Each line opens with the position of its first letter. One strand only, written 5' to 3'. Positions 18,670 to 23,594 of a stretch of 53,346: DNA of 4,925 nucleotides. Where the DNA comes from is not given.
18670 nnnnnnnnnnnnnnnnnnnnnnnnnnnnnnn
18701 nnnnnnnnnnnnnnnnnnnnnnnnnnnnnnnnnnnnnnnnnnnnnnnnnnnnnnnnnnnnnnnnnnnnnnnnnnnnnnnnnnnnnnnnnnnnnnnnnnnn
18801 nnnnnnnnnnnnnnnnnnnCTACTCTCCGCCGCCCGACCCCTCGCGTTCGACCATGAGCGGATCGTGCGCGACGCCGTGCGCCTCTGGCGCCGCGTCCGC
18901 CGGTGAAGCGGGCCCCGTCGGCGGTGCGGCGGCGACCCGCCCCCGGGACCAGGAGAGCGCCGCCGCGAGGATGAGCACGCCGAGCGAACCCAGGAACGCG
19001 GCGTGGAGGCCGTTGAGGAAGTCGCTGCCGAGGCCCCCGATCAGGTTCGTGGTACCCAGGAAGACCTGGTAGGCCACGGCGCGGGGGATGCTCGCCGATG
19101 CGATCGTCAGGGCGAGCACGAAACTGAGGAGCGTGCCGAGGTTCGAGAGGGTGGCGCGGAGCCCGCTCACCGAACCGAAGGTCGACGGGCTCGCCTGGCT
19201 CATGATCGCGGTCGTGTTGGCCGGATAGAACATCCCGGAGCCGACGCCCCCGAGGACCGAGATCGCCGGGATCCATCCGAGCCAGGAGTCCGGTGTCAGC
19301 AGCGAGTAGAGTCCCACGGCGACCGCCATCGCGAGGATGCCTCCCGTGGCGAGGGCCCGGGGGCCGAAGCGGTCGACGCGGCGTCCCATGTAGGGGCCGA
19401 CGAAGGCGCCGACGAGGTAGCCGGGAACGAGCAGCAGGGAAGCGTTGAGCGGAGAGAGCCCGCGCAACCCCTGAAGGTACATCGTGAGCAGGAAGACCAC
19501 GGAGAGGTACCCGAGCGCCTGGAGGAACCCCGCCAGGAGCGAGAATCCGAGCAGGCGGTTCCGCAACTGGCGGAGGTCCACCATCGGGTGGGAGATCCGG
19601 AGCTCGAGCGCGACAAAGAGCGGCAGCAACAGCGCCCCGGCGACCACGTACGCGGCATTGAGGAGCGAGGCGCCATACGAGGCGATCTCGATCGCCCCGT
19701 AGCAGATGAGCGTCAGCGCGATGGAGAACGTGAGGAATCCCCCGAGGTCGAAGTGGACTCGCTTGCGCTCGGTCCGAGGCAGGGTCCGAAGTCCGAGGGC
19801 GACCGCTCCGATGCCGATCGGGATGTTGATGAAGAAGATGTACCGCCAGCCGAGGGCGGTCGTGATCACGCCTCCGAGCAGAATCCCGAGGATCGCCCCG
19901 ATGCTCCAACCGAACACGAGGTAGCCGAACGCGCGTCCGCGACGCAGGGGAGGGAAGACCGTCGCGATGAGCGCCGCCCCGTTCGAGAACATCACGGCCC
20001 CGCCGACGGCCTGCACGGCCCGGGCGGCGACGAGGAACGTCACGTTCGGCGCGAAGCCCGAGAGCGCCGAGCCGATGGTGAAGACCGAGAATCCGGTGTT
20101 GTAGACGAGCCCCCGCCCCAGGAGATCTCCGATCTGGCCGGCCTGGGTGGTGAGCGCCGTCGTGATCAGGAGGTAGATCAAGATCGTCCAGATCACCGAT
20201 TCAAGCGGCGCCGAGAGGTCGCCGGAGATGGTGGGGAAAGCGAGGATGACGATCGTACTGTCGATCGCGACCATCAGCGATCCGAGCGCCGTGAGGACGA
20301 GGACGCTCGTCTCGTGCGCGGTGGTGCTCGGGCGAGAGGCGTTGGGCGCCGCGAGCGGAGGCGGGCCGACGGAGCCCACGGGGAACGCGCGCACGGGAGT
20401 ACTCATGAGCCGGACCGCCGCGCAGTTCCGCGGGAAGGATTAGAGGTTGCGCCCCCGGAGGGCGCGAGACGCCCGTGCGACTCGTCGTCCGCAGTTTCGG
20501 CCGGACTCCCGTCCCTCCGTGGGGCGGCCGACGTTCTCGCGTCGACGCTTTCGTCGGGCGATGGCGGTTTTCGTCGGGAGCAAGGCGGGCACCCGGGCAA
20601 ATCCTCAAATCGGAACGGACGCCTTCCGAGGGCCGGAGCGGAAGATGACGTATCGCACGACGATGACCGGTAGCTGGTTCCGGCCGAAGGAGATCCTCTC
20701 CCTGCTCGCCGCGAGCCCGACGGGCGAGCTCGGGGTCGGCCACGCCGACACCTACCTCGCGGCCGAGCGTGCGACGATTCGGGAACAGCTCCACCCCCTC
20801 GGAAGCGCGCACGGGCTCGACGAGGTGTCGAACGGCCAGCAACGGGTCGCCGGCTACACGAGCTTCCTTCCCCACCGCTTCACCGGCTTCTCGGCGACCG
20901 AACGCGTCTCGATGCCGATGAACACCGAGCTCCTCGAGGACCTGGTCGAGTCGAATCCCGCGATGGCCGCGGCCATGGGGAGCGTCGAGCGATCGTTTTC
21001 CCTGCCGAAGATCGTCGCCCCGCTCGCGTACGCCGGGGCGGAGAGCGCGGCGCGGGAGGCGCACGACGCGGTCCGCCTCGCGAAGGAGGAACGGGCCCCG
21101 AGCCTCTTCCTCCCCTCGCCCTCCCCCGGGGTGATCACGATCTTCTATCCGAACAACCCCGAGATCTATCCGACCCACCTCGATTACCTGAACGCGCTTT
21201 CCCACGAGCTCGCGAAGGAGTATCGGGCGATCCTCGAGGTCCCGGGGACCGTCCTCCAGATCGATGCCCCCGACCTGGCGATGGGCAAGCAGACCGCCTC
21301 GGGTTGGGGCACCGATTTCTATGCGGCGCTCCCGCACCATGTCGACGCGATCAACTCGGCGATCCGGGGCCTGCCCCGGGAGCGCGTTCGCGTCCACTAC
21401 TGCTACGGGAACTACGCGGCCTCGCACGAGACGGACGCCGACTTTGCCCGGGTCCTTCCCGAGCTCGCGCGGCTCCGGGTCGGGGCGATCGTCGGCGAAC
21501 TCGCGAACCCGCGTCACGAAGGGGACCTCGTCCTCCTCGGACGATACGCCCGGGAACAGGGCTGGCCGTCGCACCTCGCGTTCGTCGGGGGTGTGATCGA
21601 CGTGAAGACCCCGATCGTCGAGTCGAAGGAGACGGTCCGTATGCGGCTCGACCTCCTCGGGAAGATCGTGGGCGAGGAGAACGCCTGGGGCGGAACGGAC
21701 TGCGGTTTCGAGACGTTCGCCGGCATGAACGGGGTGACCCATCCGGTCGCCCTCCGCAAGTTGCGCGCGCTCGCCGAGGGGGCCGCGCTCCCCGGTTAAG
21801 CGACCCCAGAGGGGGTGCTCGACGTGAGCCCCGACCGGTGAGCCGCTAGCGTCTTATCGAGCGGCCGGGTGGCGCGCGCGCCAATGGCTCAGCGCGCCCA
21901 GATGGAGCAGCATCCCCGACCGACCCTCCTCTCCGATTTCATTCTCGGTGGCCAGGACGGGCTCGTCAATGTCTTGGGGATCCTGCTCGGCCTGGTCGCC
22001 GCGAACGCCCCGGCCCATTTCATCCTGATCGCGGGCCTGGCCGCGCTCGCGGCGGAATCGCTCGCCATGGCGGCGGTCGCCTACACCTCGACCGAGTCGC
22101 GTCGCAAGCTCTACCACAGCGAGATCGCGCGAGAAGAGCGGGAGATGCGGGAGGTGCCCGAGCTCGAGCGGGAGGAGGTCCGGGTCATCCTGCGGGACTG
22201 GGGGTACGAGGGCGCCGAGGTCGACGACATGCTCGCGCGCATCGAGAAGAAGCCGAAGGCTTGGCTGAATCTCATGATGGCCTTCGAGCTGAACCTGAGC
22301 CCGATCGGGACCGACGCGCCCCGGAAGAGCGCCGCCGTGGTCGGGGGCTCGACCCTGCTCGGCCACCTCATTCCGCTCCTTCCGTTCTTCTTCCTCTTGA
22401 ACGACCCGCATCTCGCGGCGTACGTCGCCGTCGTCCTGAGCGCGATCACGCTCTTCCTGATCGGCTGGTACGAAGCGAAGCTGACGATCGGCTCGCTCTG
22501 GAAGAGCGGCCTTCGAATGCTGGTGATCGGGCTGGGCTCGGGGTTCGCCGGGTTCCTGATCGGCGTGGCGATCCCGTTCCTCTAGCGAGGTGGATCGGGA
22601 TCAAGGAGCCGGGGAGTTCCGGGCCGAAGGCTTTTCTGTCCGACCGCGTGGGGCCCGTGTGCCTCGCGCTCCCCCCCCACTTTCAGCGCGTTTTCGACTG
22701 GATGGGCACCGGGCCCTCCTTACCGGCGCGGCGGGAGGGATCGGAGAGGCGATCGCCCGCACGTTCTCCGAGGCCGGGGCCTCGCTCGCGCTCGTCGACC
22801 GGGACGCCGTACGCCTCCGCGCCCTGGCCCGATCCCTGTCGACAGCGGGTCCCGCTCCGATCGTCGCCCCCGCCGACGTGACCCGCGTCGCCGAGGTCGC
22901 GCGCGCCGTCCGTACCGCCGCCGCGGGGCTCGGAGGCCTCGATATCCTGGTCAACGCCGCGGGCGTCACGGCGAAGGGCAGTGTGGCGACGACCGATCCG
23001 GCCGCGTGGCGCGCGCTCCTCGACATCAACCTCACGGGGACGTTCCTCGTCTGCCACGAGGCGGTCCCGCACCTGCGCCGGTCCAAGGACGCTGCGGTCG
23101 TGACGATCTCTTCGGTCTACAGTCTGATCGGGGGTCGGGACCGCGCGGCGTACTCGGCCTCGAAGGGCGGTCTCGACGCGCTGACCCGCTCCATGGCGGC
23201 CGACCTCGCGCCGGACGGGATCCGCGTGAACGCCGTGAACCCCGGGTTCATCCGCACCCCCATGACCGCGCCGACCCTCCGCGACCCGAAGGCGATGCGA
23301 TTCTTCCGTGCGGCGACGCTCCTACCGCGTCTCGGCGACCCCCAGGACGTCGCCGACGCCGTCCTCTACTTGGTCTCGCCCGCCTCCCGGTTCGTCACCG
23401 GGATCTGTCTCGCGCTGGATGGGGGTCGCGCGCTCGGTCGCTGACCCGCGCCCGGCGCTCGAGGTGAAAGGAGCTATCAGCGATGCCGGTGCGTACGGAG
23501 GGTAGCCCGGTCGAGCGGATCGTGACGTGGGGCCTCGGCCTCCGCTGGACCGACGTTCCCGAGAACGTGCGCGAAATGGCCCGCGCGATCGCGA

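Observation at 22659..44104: About 21 kb orphan catabolic island for an unidentified N-heterocycle or cyclic imide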

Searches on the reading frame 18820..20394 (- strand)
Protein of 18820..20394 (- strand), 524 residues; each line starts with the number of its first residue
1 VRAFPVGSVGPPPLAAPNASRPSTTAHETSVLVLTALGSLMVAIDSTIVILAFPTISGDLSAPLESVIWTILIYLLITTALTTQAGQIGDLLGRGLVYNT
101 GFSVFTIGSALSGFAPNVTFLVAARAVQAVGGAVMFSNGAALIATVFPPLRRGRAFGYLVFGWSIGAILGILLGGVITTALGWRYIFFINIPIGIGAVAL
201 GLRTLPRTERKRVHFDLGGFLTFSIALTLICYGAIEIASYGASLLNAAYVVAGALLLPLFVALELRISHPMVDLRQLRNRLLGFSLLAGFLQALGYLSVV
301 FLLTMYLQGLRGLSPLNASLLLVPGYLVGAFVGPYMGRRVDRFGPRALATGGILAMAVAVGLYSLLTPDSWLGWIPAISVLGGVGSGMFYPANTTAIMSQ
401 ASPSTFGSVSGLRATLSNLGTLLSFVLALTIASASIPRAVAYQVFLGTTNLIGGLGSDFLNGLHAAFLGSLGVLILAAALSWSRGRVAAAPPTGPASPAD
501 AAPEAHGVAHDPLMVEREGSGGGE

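Call 7: search_protein_families(library=pfam, proteins=[window:18820-20394:-])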
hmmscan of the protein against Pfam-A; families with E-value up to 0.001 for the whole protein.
window:18820-20394:- (524 aa): 1 family
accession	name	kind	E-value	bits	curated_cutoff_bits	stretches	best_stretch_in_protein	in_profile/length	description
PF07690.21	MFS_1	-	6.5e-48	163.8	33.4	1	36-423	2-345/347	Major Facilitator Superfamily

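Call 9: search_protein_families(library=ncbifam, proteins=[window:18820-20394:-])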
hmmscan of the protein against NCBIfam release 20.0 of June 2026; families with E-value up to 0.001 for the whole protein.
window:18820-20394:- (524 aa): 45 families (the best 25 are shown)
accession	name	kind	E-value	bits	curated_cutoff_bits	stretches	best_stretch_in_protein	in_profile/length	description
TIGR00711.1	efflux_EmrB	subfamily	5.2e-55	187.1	230.2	1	33-423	5-399/485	DHA2 family efflux MFS transporter permease subunit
NF011571.1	PRK14995.1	subfamily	1.3e-41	143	701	1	32-424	8-403/493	SmvA family efflux MFS transporter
NF000025.1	MFS_efflux_tcmA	exception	3.1e-39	135.1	999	1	31-433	27-433/538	tetracenomycin C efflux MFS transporter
NF000031.1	MFS_efflux_LmrA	exception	2e-37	129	850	1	30-387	31-394/484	lincomycin efflux MFS transporter Lmr(A)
NF033896.2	MFS_LfrA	equivalog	4.9e-36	124.4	825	1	23-432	13-424/504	efflux MFS transporter LfrA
NF012169.0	qepA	equivalog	8.1e-36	123.7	1075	1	19-484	10-465/511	fluoroquinolone efflux MFS transporter QepA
NF040895.2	MFS_effux_SdrM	equivalog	1.3e-34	120.1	550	1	31-423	7-395/441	multidrug efflux MFS transporter SdrM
NF007799.0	PRK10504.1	subfamily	7.5e-31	107.5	426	1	32-408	12-388/471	multidrug transporter subunit MdtD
NF000089.1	qac_MFS_AB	exception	3e-29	102.2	900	1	29-447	18-434/514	QacA/B family quaternary ammonium compound efflux MFS transporter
NF000009.1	tet_MFS_Tcr3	exception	8.6e-28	97.1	1000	1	19-420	18-430/512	tetracycline efflux MFS transporter Tcr3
NF000060.1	MFS_efflux_LmrB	exception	4.8e-24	85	800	1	41-433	28-424/479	lincomycin efflux MFS transporter Lmr(B)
NF000391.1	EmrB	exception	5.8e-24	84.6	925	1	25-417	6-403/501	multidrug efflux MFS transporter permease subunit EmrB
NF012180.1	tet_MFS_43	exception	1.1e-21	77.4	999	1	37-359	28-357/484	tetracycline efflux MFS transporter Tet(43)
TIGR00880.1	2_A_01_02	superfamily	2e-21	76.6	131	1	84-208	17-141/141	multidrug resistance protein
NF000218.1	FexA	exception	9.1e-21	74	900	1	32-390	23-383/475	chloramphenicol/florfenicol efflux MFS transporter FexA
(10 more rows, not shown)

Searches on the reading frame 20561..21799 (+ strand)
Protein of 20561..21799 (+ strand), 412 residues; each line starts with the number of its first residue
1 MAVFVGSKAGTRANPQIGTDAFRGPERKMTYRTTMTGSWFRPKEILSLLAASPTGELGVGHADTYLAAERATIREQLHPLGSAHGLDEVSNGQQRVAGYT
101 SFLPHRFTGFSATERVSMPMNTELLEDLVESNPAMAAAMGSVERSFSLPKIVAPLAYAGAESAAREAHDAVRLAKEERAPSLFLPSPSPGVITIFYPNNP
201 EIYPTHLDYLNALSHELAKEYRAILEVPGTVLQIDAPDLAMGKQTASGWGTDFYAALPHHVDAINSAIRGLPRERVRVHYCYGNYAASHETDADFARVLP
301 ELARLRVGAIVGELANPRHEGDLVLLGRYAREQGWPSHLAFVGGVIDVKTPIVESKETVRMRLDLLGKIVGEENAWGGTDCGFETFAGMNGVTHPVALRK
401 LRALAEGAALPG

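Call 7: search_protein_families(library=pfam, proteins=[window:20561-21799:+])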
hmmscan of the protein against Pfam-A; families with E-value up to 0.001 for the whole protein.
window:20561-21799:+ (412 aa): 1 family
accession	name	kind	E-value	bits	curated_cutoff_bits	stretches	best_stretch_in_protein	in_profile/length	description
PF01717.24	Meth_synt_2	-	3.5e-06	27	21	1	219-388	158-308/324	Cobalamin-independent synthase, Catalytic domain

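Call 9: search_protein_families(library=ncbifam, proteins=[window:20561-21799:+])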
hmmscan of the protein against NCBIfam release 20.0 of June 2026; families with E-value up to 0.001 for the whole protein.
window:20561-21799:+ (412 aa): 5 families
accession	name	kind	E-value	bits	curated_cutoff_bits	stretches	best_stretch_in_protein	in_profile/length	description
NF003317.0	PRK04326.1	equivalog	1.1e-14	54.4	406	1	200-408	146-319/340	methionine synthase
NF004875.0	PRK06233.1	equivalog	1.4e-08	33.9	576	1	200-405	157-365/373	vitamin B12 independent methionine synthase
NF005085.0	PRK06520.1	subfamily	1.9e-06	27.2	313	1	199-405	154-361/368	5-methyltetrahydropteroyltriglutamate--homocysteine S-methyltransferase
NF006589.0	PRK09121.1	equivalog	4.5e-06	25.9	392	1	203-410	146-335/342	methionine synthase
NF002119.0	PRK00957.1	equivalog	0.00043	19.5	258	0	344-406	243-299/306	methionine synthase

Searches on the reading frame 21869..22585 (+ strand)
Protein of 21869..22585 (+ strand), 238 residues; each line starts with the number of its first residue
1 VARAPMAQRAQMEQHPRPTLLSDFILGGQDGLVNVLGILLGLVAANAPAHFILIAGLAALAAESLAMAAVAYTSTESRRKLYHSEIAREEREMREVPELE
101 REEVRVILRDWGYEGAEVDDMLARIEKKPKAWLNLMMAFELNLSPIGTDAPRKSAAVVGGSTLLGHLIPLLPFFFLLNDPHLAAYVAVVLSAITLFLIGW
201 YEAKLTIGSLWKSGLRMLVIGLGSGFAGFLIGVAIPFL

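Call 7: search_protein_families(library=pfam, proteins=[window:21869-22585:+])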
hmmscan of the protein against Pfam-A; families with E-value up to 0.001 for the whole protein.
window:21869-22585:+ (238 aa): 1 family
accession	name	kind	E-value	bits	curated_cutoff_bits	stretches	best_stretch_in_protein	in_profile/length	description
PF01988.24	VIT1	-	2.5e-54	184.8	28.1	1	21-232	1-213/214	VIT family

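Call 9: search_protein_families(library=ncbifam, proteins=[window:21869-22585:+])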
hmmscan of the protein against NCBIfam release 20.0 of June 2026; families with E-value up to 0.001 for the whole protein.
window:21869-22585:+ (238 aa): 1 family
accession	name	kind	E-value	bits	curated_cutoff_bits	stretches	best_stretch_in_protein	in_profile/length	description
TIGR00267.1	TIGR00267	hypoth_equivalog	6.8e-12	45.4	156.95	1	156-234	93-169/171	TIGR00267 family protein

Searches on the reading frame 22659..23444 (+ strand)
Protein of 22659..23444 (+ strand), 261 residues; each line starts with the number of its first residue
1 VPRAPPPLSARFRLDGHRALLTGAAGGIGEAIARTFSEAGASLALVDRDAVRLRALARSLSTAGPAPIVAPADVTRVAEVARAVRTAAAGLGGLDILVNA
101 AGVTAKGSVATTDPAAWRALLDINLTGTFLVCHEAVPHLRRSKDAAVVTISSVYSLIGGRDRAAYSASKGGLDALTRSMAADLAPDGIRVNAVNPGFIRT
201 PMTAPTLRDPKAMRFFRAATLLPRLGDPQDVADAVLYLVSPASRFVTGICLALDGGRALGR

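Call 5: search_protein_families(library=pfam, proteins=[window:22659-23444:+])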
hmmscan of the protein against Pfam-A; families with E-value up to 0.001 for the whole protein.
window:22659-23444:+ (261 aa): 5 families
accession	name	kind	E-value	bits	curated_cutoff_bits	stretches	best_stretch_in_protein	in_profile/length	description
PF13561.12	adh_short_C2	-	4.4e-66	223.3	27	1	23-256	1-234/236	Enoyl-(Acyl carrier protein) reductase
PF00106.31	adh_short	-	2.6e-54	184.1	26.6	1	19-207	3-191/195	short chain dehydrogenase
PF08659.16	KR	-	3e-17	63.6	22.6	1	20-181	4-165/180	KR domain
PF23441.1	SDR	-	9.8e-08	32.1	27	1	123-257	121-255/258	SDR-like rossmann domain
PF01370.27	Epimerase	-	4.8e-05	23.3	20.9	1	19-153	1-118/240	NAD dependent epimerase/dehydratase family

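Call 8: search_protein_families(library=ncbifam, proteins=[window:22659-23444:+])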
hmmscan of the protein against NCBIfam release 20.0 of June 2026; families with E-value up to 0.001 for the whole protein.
window:22659-23444:+ (261 aa): 233 families (the best 25 are shown)
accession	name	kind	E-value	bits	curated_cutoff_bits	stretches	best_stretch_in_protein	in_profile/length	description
NF004791.0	PRK06138.1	equivalog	5.6e-71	238.8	312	1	13-257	2-249/252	SDR family oxidoreductase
NF005559.1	PRK07231.1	subfamily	2.1e-64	217.4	215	1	13-258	1-248/249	glucose 1-dehydrogenase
NF052558.1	MBtsdlDhBudC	equivalog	1.8e-63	214.5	270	1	17-257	4-241/250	meso-2,3-butanediol dehydrogenase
NF009466.0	PRK12826.1-2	subfamily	9.5e-59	198.8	222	1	17-258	4-245/248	3-oxoacyl-ACP reductase FabG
NF004198.0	PRK05653.1-3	equivalog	3.1e-57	193.9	296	1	14-258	5-247/248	3-oxoacyl-ACP reductase FabG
TIGR01830.1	3oxo_ACP_reduc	equivalog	3e-56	190.8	297.75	1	19-256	1-237/239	3-oxoacyl-[acyl-carrier-protein] reductase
NF005473.0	PRK07069.1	equivalog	8.8e-56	189.4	339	1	12-256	6-258/262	SDR family oxidoreductase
NF006070.0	PRK08213.1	subfamily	2e-55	188.1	279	1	9-257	5-256/259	gluconate 5-dehydrogenase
NF004778.0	PRK06124.1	equivalog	4e-55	187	303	1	9-257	4-252/256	SDR family oxidoreductase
NF006693.0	PRK09242.1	equivalog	6e-55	186.2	328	1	10-256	4-252/258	SDR family oxidoreductase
NF053702.1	TrHdxCHCADhChcB1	equivalog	2.5e-53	181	400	1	13-260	1-243/250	trans-4-hydroxycyclohexanecarboxylate dehydrogenase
NF053701.1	CsHdxCHCADhChcB2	equivalog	2.2e-52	178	350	1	15-256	2-241/245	cis-4-hydroxycyclohexanecarboxylate dehydrogenase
NF005681.0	PRK07478.1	subfamily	2.9e-52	177.6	267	1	13-259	3-251/254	SDR family oxidoreductase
NF006121.0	PRK08265.1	subfamily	1.2e-51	175.7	294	1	13-257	4-245/263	short chain dehydrogenase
TIGR03971.1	SDR_subfam_1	subfamily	1.5e-50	172.1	300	1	14-257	1-268/271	mycofactocin-coupled SDR family oxidoreductase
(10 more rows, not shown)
